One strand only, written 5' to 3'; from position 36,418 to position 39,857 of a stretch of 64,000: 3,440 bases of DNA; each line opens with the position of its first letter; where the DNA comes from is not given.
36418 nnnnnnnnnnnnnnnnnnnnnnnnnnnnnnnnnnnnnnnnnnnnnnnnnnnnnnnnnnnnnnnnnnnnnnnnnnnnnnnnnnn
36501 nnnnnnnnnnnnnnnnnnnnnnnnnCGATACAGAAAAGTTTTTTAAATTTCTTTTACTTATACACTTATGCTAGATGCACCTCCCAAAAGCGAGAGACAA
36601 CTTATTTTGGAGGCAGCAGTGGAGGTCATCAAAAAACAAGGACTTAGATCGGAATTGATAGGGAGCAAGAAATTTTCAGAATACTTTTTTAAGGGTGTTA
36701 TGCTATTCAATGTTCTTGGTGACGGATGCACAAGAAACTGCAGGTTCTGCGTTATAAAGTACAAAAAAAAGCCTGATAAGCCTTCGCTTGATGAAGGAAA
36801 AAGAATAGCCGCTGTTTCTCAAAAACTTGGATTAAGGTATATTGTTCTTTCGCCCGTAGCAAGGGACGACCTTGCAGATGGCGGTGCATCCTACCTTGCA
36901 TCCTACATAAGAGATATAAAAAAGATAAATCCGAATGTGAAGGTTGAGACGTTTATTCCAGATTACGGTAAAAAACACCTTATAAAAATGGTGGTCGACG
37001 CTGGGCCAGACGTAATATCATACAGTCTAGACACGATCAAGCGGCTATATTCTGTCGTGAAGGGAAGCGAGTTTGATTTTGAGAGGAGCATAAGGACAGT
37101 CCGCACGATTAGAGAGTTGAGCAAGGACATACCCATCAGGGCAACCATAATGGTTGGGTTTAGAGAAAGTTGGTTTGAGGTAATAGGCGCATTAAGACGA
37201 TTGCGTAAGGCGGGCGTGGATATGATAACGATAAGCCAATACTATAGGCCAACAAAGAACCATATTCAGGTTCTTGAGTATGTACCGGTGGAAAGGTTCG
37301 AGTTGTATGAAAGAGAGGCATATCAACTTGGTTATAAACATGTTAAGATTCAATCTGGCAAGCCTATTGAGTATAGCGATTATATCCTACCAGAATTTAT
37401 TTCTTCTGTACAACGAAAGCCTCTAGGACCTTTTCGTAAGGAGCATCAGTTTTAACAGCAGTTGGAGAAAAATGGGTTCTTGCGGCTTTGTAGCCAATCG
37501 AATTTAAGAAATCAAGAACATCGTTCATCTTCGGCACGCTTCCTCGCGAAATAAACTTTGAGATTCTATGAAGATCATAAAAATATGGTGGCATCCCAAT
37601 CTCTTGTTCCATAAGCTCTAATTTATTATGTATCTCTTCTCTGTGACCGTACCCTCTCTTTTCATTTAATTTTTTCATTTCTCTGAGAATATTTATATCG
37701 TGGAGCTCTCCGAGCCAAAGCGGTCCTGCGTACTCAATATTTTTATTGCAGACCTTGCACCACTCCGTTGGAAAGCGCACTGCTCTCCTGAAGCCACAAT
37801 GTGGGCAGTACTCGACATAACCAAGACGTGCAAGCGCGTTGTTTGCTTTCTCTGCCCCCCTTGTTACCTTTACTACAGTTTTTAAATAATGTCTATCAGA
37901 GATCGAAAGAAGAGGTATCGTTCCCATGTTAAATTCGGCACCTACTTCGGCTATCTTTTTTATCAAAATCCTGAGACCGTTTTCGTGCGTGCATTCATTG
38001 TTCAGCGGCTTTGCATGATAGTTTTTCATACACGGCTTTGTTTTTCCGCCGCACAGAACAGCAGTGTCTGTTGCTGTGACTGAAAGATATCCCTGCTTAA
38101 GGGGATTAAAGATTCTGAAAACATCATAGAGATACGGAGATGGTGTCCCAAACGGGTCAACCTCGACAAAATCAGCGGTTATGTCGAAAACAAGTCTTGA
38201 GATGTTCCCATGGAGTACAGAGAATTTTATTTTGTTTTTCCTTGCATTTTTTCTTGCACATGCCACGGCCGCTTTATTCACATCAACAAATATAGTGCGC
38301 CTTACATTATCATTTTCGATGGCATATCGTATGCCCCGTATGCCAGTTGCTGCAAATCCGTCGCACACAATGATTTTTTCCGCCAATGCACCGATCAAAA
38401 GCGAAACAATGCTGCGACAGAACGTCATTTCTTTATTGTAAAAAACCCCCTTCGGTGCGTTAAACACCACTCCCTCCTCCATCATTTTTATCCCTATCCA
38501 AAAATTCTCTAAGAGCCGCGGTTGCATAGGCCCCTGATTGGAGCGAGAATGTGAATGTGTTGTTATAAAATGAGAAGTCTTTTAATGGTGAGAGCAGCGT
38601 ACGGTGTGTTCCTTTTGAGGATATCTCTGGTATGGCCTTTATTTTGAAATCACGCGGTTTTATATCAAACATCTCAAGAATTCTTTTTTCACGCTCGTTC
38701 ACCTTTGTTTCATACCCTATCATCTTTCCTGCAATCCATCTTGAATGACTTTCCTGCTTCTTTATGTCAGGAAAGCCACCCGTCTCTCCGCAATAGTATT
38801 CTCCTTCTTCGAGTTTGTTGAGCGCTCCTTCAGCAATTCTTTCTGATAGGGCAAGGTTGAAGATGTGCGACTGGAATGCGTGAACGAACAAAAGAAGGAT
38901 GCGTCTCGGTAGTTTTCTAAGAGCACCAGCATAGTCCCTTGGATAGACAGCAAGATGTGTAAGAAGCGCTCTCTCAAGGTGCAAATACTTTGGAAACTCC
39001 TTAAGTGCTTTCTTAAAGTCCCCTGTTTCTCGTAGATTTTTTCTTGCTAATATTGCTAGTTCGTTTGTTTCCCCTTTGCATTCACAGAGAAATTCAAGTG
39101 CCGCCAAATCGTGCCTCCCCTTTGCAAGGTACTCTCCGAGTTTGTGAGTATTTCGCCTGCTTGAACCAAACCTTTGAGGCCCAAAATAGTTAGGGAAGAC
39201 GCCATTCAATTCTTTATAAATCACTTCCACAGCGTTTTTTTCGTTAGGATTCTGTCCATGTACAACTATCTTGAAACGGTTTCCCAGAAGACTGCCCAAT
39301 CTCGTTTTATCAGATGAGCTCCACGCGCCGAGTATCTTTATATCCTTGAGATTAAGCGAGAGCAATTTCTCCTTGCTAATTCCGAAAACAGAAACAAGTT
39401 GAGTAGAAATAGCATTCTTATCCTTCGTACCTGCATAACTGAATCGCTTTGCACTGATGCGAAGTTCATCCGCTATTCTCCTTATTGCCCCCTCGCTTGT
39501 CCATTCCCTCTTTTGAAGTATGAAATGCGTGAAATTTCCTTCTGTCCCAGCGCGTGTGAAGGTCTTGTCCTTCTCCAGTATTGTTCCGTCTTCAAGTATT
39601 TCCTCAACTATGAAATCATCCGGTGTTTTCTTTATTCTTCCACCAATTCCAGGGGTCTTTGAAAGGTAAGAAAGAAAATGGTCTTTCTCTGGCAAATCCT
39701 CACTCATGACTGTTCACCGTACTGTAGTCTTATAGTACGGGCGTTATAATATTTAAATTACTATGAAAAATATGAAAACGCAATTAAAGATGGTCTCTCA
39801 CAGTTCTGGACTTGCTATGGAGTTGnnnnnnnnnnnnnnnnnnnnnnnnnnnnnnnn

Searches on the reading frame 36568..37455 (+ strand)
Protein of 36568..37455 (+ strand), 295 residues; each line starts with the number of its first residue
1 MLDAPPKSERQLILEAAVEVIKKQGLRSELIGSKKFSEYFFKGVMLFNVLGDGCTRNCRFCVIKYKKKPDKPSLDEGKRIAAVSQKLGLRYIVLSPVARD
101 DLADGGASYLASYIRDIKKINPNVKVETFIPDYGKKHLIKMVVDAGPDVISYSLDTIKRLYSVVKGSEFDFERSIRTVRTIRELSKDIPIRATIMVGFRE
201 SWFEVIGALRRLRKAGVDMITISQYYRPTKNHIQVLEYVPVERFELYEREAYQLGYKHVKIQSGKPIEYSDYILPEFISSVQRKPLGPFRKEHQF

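Call 78: search_protein_families(library=pfam, proteins=[window:36568-37455:+], max_evalue=0.0001)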
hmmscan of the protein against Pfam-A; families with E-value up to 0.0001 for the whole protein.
window:36568-37455:+ (295 aa): 1 family
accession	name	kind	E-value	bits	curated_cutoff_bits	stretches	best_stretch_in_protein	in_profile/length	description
PF04055.27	Radical_SAM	-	4.3e-15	56.7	29.5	1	50-210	3-164/166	Radical SAM superfamily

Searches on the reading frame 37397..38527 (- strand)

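Call 3: search_protein_families(library=pfam, proteins=[window:37397-38527:-], max_evalue=1)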
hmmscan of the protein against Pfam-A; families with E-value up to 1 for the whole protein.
window:37397-38527:- (376 aa): 4 families
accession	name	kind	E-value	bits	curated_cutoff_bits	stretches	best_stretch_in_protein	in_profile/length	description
PF02005.22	TRM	-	9e-90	302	27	1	14-370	6-374/376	N2,N2-dimethylguanosine tRNA methyltransferase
PF05175.20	MTS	-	0.00018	21.7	23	1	42-121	21-102/170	Methyltransferase small domain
PF13847.12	Methyltransf_31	-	0.0046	17.1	27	1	52-152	5-111/145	Methyltransferase domain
PF13649.12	Methyltransf_25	-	0.017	16.3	27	1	75-120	21-67/97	Methyltransferase domain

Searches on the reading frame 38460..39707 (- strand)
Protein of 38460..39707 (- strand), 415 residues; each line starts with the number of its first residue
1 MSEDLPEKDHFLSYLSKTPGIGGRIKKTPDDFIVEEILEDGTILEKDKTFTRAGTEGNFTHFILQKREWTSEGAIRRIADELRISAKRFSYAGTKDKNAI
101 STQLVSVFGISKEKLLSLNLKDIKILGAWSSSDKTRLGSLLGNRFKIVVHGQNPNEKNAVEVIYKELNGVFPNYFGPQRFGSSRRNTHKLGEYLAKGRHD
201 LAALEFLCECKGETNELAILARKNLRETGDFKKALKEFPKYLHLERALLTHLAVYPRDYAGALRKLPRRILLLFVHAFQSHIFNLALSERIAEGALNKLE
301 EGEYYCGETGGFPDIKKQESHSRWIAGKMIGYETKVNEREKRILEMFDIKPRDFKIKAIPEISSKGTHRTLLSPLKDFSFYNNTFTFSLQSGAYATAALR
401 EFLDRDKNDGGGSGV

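Call 3: search_protein_families(library=pfam, proteins=[window:38460-39707:-], max_evalue=1)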
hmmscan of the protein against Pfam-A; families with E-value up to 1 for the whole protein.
window:38460-39707:- (415 aa): 2 families
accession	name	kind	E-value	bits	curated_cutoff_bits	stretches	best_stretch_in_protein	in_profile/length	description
PF01142.23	TruD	-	4.2e-109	365.6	27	1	13-402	6-412/412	tRNA pseudouridine synthase D (TruD)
PF08197.16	TT_ORF2a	-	0.19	12.2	22.1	1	44-62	14-32/49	pORF2a truncated protein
